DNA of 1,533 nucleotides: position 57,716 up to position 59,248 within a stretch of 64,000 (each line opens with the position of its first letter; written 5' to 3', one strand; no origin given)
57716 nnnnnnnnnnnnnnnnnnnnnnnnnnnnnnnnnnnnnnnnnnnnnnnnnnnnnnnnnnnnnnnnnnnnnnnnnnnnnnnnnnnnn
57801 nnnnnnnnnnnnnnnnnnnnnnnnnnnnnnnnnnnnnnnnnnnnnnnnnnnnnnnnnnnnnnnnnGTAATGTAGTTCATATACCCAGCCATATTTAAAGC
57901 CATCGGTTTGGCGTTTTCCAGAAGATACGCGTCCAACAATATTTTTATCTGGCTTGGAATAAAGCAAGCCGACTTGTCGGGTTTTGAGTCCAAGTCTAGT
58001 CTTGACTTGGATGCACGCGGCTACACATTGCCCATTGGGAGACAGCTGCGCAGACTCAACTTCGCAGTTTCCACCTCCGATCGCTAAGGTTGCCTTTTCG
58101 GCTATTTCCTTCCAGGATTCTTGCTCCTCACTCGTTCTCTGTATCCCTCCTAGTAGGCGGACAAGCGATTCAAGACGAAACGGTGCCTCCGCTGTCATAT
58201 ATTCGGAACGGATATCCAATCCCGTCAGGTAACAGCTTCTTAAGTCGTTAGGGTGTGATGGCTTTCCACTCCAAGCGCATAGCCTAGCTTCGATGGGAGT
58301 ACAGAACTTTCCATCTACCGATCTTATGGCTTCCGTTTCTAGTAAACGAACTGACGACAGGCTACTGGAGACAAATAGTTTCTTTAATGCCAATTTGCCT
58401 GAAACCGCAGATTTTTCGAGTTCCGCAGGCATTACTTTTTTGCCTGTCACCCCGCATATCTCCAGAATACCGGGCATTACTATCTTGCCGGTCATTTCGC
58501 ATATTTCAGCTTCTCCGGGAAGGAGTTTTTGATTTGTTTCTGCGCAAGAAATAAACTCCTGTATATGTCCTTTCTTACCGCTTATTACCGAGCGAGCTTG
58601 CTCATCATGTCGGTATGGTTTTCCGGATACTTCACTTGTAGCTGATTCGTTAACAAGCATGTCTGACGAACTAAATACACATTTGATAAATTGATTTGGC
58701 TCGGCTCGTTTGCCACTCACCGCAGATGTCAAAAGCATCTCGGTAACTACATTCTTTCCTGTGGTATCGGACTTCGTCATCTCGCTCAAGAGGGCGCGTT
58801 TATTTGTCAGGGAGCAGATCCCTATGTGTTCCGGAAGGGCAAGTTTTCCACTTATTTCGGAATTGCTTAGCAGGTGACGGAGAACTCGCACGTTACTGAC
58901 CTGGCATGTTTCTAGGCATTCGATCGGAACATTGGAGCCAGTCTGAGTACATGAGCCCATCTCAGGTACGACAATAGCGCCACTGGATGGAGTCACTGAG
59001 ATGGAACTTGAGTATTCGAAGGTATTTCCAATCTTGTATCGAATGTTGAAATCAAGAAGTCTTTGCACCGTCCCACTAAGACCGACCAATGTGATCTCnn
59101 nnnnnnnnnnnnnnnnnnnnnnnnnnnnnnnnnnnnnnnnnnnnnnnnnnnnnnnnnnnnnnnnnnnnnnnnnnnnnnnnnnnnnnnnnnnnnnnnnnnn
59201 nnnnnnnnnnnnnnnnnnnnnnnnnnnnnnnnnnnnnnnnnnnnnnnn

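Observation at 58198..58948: Novel tandem SGK repeat domain in the C-terminal extension of the SNF2 helicase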

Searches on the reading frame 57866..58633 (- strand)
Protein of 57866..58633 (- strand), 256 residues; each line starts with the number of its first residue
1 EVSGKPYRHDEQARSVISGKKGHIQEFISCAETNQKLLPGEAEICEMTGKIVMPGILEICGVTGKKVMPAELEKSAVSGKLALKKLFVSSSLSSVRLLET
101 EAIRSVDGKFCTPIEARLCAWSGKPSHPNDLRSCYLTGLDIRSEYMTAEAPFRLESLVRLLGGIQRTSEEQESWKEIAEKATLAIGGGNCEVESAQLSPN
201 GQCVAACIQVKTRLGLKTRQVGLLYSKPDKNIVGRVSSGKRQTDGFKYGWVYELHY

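Call 44: find_related_loci(query=A3, collection=genome_contigs, flank=10000)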
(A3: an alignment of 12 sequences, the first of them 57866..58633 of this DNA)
Query A3 (256 aa) in genome_contigs; peptide patterns used: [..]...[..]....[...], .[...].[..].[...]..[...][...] (x = any residue, [..] = any of these).
119 stretches matched a pattern; 56 encode a relative of the query (tblastn E <= 1e-3); 56 distinct loci.
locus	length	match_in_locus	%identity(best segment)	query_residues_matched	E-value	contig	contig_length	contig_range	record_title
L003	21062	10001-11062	57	1-247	2e-88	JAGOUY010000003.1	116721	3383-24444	Patescibacteria group bacterium isolate Gw_Eff_bin_533 Gw_Eff_177_length_116721_cov_17.014443, whole genome shotgun sequ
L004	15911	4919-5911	55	1-256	5e-88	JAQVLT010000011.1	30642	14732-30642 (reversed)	MAG: Patescibacteria group bacterium isolate STF1_116 NODE_3181_length_30642_cov_4.475406_Sandtown_F1, whole genome shot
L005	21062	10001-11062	56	1-253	2e-87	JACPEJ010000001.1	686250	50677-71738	MAG: Candidatus Blackburnbacteria bacterium isolate NC_groundwater_332_Ag_B-0.1um_41_18 GD18-4_B1_scaffold_152758, whole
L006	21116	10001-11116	53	1-246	8e-87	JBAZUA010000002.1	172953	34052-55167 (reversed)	MAG: Candidatus Paceibacterota bacterium isolate SO_2017_GW1_216 NODE_654_length_172953_cov_1.849050_OW334_2017, whole g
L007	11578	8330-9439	54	1-248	4e-86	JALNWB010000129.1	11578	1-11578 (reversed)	MAG: Ignavibacteriaceae bacterium isolate SO_2016_GW1 bin 51 scaffold10013_OW334_2016, whole genome shotgun sequence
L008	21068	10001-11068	57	1-247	4e-86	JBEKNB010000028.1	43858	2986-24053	MAG: Candidatus Acidiferrales bacterium isolate SPRUCE 407 SPRUCE_407_28, whole genome shotgun sequence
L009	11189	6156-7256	54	1-247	1e-83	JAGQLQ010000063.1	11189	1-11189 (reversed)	MAG: Candidatus Peregrinibacteria bacterium isolate HKST-UBA20 2015-01-06_1_(paired)_contig_215998, whole genome shotgun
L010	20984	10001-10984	54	1-247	9e-84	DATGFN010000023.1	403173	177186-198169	MAG TPA_asm: Terriglobia bacterium isolate SMAG_U9729 k141_1154001, whole genome shotgun sequence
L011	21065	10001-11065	52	1-253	7e-83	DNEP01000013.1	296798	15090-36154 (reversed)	MAG TPA_asm: Candidatus Paceibacterota bacterium isolate UBA12128 contig_3121, whole genome shotgun sequence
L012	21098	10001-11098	51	1-255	7e-83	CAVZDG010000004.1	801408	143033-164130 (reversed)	MAG: uncultured Acidobacteriaceae bacterium isolate MFD09222.bin.1.125 genome assembly, contig: contig_38638, whole geno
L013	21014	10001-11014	54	1-253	1e-82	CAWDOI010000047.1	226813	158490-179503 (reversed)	MAG: uncultured Acidobacteriota bacterium isolate MFD03399.bin.3.157 genome assembly, contig: contig_8101, whole genome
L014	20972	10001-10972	50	1-246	6e-81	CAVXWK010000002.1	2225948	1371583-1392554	MAG: uncultured delta proteobacterium isolate MFD04492.bin.2.7 genome assembly, contig: contig_9170, whole genome shotgu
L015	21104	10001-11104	50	1-255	7e-81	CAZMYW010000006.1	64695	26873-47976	MAG TPA_asm: uncultured Nitrospirota bacterium isolate binchicken_co165_411 genome assembly, contig: k141_1051118, whole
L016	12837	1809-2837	53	1-240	2e-80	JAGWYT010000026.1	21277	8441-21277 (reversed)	MAG: Rickettsiales bacterium isolate REEB497 contig-150_4479, whole genome shotgun sequence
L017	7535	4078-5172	49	1-256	9e-80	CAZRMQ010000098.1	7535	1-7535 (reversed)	MAG TPA_asm: uncultured Pirellulales bacterium isolate binchicken_co34_439 genome assembly, contig: NODE_17438_length_75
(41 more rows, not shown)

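Call 61: search_protein_families(library=ncbifam, proteins=[L003:5868-7379:+, L015:11286-12899:+, L005:5915-7345:+, L011:5806-7308:+], max_evalue=0.001)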
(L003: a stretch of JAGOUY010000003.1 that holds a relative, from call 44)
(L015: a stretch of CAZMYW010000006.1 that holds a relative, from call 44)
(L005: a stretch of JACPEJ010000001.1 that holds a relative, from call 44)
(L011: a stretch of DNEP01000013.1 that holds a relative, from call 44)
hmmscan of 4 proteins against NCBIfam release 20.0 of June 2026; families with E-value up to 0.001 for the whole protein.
L003:5868-7379:+ (504 aa): 2 families
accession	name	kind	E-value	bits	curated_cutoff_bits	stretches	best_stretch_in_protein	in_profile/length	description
TIGR03491.1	TIGR03491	subfamily_domain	6.9e-70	236.3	97.45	1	4-493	1-460/462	TM0106 family RecB-like putative nuclease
TIGR00372.1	cas4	equivalog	5.3e-07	29.6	65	1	5-226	2-179/180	CRISPR-associated protein Cas4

L015:11286-12899:+ (538 aa): 1 family
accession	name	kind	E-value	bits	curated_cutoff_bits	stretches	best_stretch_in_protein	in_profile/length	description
TIGR03491.1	TIGR03491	subfamily_domain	3.9e-08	32.7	97.45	1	261-534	216-462/462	TM0106 family RecB-like putative nuclease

L005:5915-7345:+ (477 aa): 0 families

L011:5806-7308:+ (501 aa): 0 families

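Call 62: search_protein_families(library=pfam, proteins=[L003:5868-7379:+, L015:11286-12899:+, L005:5915-7345:+, L011:5806-7308:+], max_evalue=0.001)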
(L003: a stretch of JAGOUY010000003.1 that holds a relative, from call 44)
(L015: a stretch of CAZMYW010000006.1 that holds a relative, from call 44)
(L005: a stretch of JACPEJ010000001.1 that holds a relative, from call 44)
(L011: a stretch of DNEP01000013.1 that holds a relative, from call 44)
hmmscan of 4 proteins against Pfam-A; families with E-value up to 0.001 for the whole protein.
L003:5868-7379:+ (504 aa): 1 family
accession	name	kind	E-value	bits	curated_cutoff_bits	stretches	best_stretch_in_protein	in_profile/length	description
PF13482.12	RNase_H_2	-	1.4e-26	93.9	22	1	319-493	1-162/165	RNase_H superfamily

L015:11286-12899:+ (538 aa): 1 family
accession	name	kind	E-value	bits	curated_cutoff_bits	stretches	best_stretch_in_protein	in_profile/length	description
PF13482.12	RNase_H_2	-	1.2e-07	32.3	22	1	351-534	4-164/165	RNase_H superfamily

L005:5915-7345:+ (477 aa): 1 family
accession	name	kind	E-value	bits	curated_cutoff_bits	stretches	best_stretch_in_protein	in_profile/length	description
PF09903.14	DUF2130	-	8.8e-58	196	26.7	1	227-471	3-253/255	Uncharacterized protein conserved in bacteria (DUF2130)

L011:5806-7308:+ (501 aa): 1 family
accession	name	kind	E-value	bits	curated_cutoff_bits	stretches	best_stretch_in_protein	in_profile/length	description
PF09903.14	DUF2130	-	2.4e-71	240.5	26.7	1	226-484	3-255/255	Uncharacterized protein conserved in bacteria (DUF2130)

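Call 108: find_related_loci(query=A3, collection=viral_contigs, flank=8000)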
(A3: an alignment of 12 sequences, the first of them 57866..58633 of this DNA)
Query A3 (256 aa) in viral_contigs; peptide patterns used: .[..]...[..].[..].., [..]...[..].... (x = any residue, [..] = any of these).
20 stretches matched a pattern, but none encodes a relative of the query by tblastn (E <= 1e-3).

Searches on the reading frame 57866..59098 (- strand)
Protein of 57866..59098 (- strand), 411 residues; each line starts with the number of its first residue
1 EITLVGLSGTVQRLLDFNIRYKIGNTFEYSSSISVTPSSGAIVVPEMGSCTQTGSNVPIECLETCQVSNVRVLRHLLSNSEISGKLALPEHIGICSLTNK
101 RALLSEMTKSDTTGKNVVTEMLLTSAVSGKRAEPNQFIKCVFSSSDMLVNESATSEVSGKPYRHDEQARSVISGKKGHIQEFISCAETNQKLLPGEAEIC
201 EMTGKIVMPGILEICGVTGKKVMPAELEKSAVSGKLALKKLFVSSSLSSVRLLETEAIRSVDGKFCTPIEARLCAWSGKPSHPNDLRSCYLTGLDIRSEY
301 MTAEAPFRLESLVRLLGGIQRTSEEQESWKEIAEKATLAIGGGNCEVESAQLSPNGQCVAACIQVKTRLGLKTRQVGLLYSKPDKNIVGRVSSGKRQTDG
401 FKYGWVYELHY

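Call 5: search_protein_families(library=pfam, proteins=[window:57866-59098:-], max_evalue=1)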
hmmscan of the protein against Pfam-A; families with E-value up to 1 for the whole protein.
window:57866-59098:- (411 aa): 2 families
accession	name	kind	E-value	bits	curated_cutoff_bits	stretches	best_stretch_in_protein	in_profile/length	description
PF25043.1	DUF7788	-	0.11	12.2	27.1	1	97-154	64-121/221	Domain of unknown function (DUF7788)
PF01388.27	ARID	-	0.14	13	24.1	1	307-338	34-64/89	ARID/BRIGHT DNA binding domain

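Call 6: search_protein_families(library=ncbifam, proteins=[window:57866-59098:-], max_evalue=1)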
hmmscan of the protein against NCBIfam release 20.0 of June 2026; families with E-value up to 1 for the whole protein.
window:57866-59098:- (411 aa): 0 families

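Call 13: find_homologous_proteins(query=window:57866-59038:-, max_evalue=0.001)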
Query window:57866-59038:- (391 aa): 55 proteins with E <= 0.001 among 5007 candidates.
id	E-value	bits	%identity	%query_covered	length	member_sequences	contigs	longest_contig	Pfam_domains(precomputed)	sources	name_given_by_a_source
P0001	5.1e-139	481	42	97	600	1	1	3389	-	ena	-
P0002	2.4e-122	426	55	99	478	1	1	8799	-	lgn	-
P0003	8.5e-119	415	54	97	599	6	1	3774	-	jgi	-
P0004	2.3e-118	413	52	98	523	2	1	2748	-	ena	-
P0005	4.1e-115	403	50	97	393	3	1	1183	-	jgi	jgi:hypothetical protein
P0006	4.8e-115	402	38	96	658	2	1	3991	-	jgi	jgi:hypothetical protein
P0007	8.1e-114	398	50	97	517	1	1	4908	-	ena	-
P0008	9.3e-114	398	50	97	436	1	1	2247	-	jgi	jgi:hypothetical protein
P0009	2.4e-113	397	50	97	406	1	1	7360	-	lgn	-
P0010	2.6e-112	393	49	97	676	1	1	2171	-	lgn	-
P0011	6.7e-112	392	52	95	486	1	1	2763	-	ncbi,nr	ncbi:MAG: hypothetical protein PHP62_05960, partial [Candidatus Moranbacteria bacterium]|nr:hypothet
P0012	3.1e-111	390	49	97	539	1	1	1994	-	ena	-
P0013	5.4e-111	389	48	97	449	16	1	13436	-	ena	-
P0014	7.3e-111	389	49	97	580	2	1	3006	-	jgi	-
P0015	1.2e-110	388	52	93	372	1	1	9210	-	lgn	-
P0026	9.1e-106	372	49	96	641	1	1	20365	-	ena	-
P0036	3.4e-100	353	46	97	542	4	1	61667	-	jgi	jgi:hypothetical protein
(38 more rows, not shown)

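Call 17: find_encoding_contigs(protein=P0026, flank=10000, max_places=3)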
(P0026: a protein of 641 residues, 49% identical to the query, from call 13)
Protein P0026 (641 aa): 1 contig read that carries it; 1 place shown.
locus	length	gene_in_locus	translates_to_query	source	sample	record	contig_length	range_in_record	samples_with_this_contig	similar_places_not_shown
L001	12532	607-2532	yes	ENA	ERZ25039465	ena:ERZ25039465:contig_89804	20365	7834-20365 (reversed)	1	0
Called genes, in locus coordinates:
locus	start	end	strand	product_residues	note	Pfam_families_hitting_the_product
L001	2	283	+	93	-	?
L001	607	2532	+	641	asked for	-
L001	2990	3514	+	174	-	-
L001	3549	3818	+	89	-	-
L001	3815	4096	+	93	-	-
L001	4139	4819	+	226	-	-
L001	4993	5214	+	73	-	-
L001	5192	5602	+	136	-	-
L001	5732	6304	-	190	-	PF00589:Phage_integrase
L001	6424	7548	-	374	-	-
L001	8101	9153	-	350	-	PF02525:Flavodoxin_2, PF03358:FMN_red (weak)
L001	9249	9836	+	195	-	PF00440:TetR_N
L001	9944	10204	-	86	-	-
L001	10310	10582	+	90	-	-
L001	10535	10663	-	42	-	-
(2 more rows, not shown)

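Call 18: find_encoding_contigs(protein=P0036, flank=10000, max_places=3)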
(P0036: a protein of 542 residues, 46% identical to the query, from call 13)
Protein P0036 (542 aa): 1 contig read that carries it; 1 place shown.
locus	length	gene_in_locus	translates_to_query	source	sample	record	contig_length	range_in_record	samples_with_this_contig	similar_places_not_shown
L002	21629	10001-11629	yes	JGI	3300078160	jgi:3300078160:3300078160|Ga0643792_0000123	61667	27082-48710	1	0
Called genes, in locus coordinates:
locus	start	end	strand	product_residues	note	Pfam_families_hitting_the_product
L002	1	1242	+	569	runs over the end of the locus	PF03150:CCP_MauG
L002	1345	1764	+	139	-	PF16656:Pur_ac_phosph_N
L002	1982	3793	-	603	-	PF22807:TrAA12, PF07995:GSDH, PF00034:Cytochrom_C, PF13442:Cytochrome_CBB3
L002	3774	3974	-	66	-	-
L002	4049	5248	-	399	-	PF08240:ADH_N, PF01262:AlaDh_PNT_C (weak), PF00107:ADH_zinc_N (weak)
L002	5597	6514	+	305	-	PF01488:Shikimate_DH (faint), PF02826:2-Hacid_dh_C, PF03446:NAD_binding_2, PF03807:F420_oxidored, PF14833:NAD_binding_11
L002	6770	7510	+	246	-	PF02518:HATPase_c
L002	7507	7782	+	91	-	-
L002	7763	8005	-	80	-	-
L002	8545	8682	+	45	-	-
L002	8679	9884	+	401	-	PF07228:SpoIIE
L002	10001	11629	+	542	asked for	-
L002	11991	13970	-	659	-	PF00486:Trans_reg_C, PF13414:TPR_11 (faint), PF14559:TPR_19 (faint), PF13424:TPR_12 (faint), PF13428:TPR_14 (faint), PF13432:TPR_16 (faint), PF00515:TPR_1 (faint), PF07719:TPR_2 (faint), +3 more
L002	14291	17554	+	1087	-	PF13620:CarboxypepD_reg, PF13715:CarbopepD_reg_2 (weak), PF22904:NOMO1-like_2nd (faint), PF25183:OMP_b-brl_4, PF00593:TonB_dep_Rec_b-barrel (weak), PF25183:OMP_b-brl_4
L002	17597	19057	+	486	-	PF00083:Sugar_tr, PF07690:MFS_1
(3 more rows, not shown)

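Call 21: search_solved_structures(query=A1, max_evalue=10)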
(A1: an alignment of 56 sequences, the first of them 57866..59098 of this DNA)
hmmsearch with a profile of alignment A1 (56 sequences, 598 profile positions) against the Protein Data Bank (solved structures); distinct sequences matched with E-value up to 10: 3.
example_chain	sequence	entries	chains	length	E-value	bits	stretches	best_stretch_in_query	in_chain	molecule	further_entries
6zt4_A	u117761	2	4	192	0.16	13.5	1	318-450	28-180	Pentapeptide repeat protein MfpA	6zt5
4ioy_X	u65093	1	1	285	2.1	9.8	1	126-201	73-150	FACT complex subunit SPT16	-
3bf8_A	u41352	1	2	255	2.3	9.7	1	57-157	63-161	Esterase YbfF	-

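Call 24: predict_structure(alignment_id=A1)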
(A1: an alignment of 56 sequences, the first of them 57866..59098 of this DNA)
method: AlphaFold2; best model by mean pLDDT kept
length: 411 residues; sequences in the alignment: 56
mean_pLDDT: 92.2   pTM: 0.68
mean pLDDT of the five models: 92.2, 91.8, 91.8, 90.8, 90.5
residues with pLDDT >= 90: 324; 70-90: 71; 50-70: 8; < 50: 8
segments of 3 or more residues with pLDDT < 50: 1-8
pLDDT, mean of each block of 10 residues (from residue 1): 46 74 78 78 84 89 93 93 95 96 96 96 96 97 96 97 97 97 97 97 97 97 97 97 98 98 98 98 98 97 96 93 92 96 94 97 87 93 97 88 82 77
secondary structure, 60 per line:
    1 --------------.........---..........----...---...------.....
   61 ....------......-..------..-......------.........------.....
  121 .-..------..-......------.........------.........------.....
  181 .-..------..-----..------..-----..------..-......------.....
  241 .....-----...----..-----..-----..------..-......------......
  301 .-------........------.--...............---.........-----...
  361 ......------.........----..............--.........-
elements in order: E15-23 E27-36 E41-43 E47-49 E56-58 E62-64 E71-73 E92-94 E101-103 E107-109 E116-118 E137-139 E146-148 E152-154 E161-163 E167-169 E176-178 E227-229 E236-238 E242-245 E251-253 E286-288 E295-297 H310-316 H326-340 E344-352 E358-366 E373-381 E386-399 E402-410

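Call 26: fold_search(model_id=the predicted structure, library=pdb)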
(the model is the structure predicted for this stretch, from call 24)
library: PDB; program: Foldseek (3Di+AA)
matches with E <= 10: 548; with E <= 0.001: 0
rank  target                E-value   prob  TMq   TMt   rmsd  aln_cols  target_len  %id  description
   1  2xjy_A                1.6e-01  0.63  0.15  0.33   9.1       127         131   13  Crystal structure of the LMO2:LDB1-LID complex, P21 crystal form (released 2010-07-21)
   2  4r80_A                1.7e-01  0.54  0.11  0.38  11.1        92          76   11  Crystal Structure of a De Novo Designed Beta Sheet Protein, Cystatin Fold, Northeast Structural Genomics Consortium (N (released 2014-09-24)
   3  5kph_MODEL_1_A        2.1e-01  0.90  0.12  0.47  10.5        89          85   16  Solution NMR Structure of Denovo Beta Sheet Design Protein, Northeast Structural Genomics Consortium (NESG) Ta (released 2016-09-28)
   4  8tie_g                2.6e-01  0.08  0.08  0.04  16.1       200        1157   12  Double nuclear outer ring of Nup84-complexes from the yeast NPC (released 2023-10-11)
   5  8tar_R                3.1e-01  0.63  0.09  0.09   6.0        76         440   17  APC/C-CDH1-UBE2C-Ubiquitin-CyclinB-NTD (released 2023-09-27)
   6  7d2t_B                3.4e-01  0.60  0.14  0.33   9.0       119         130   14  Crystal structure of Rsu1/PINCH1_LIM45C complex (released 2021-02-24)
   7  4aez_A                4.0e-01  0.63  0.09  0.11   4.8        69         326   14  Crystal Structure of Mitotic Checkpoint Complex (released 2012-03-21)
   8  6pon_A                5.8e-01  0.38  0.11  0.16   9.6        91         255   13  CRYSTAL STRUCTURE OF THE N-TERMINAL DOMAIN OF FIBRONECTIN- BINDING PROTEIN PAVA FROM STREPTOCOCCUS PNEUMONIAE (released 2019-07-31)
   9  7mq8_LH               5.8e-01  0.28  0.09  0.06  12.3       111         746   12  Cryo-EM structure of the human SSU processome, state pre-A1 (released 2021-09-22)
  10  7tbi_Q2               6.1e-01  0.10  0.11  0.05  17.1       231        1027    8  Composite structure of the S. cerevisiae nuclear pore complex (NPC) (released 2022-06-15)
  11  9nhk_C                6.7e-01  0.11  0.07  0.07  16.9       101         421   14  BG505-CH505 Env glycoprotein in complex with NHP pAb Base-4 isolated from animal RUu18 at week 14 (released 2025-06-25)
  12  4aez_G                7.1e-01  0.35  0.09  0.11   9.6        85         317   12  Crystal Structure of Mitotic Checkpoint Complex (released 2012-03-21)
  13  5cxo_B                7.1e-01  0.11  0.08  0.19  13.7        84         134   12  Intriguing role of epoxide hydrolase/cyclase-like enzyme SalBIII in pyran ring formation in polyether salinomycin (released 2015-09-30)
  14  7ne4                  7.9e-01  0.47  0.10  0.06   5.9        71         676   11  E125A mutant of oligopeptidase B from S. proteomaculans with modified hinge region (released 2021-03-03)
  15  1o6g                  7.9e-01  0.35  0.11  0.07   7.2        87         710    8  PROLYL OLIGOPEPTIDASE FROM PORCINE BRAIN, D641N MUTANT WITH BOUND PEPTIDE LIGAND SUC-GLY-PRO (released 2002-11-18)
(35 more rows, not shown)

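Call 78: search_dna_similar(query=window:57866-59038:-, collection=plasmids, mode=protein, max_rows=15)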
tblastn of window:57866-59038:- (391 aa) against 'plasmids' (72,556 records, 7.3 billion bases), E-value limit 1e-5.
No match.

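Call 79: search_dna_similar(query=window:57866-59038:-, collection=phages, mode=protein, max_rows=10)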
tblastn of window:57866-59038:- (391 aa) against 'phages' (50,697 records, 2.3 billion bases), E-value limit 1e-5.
No match.
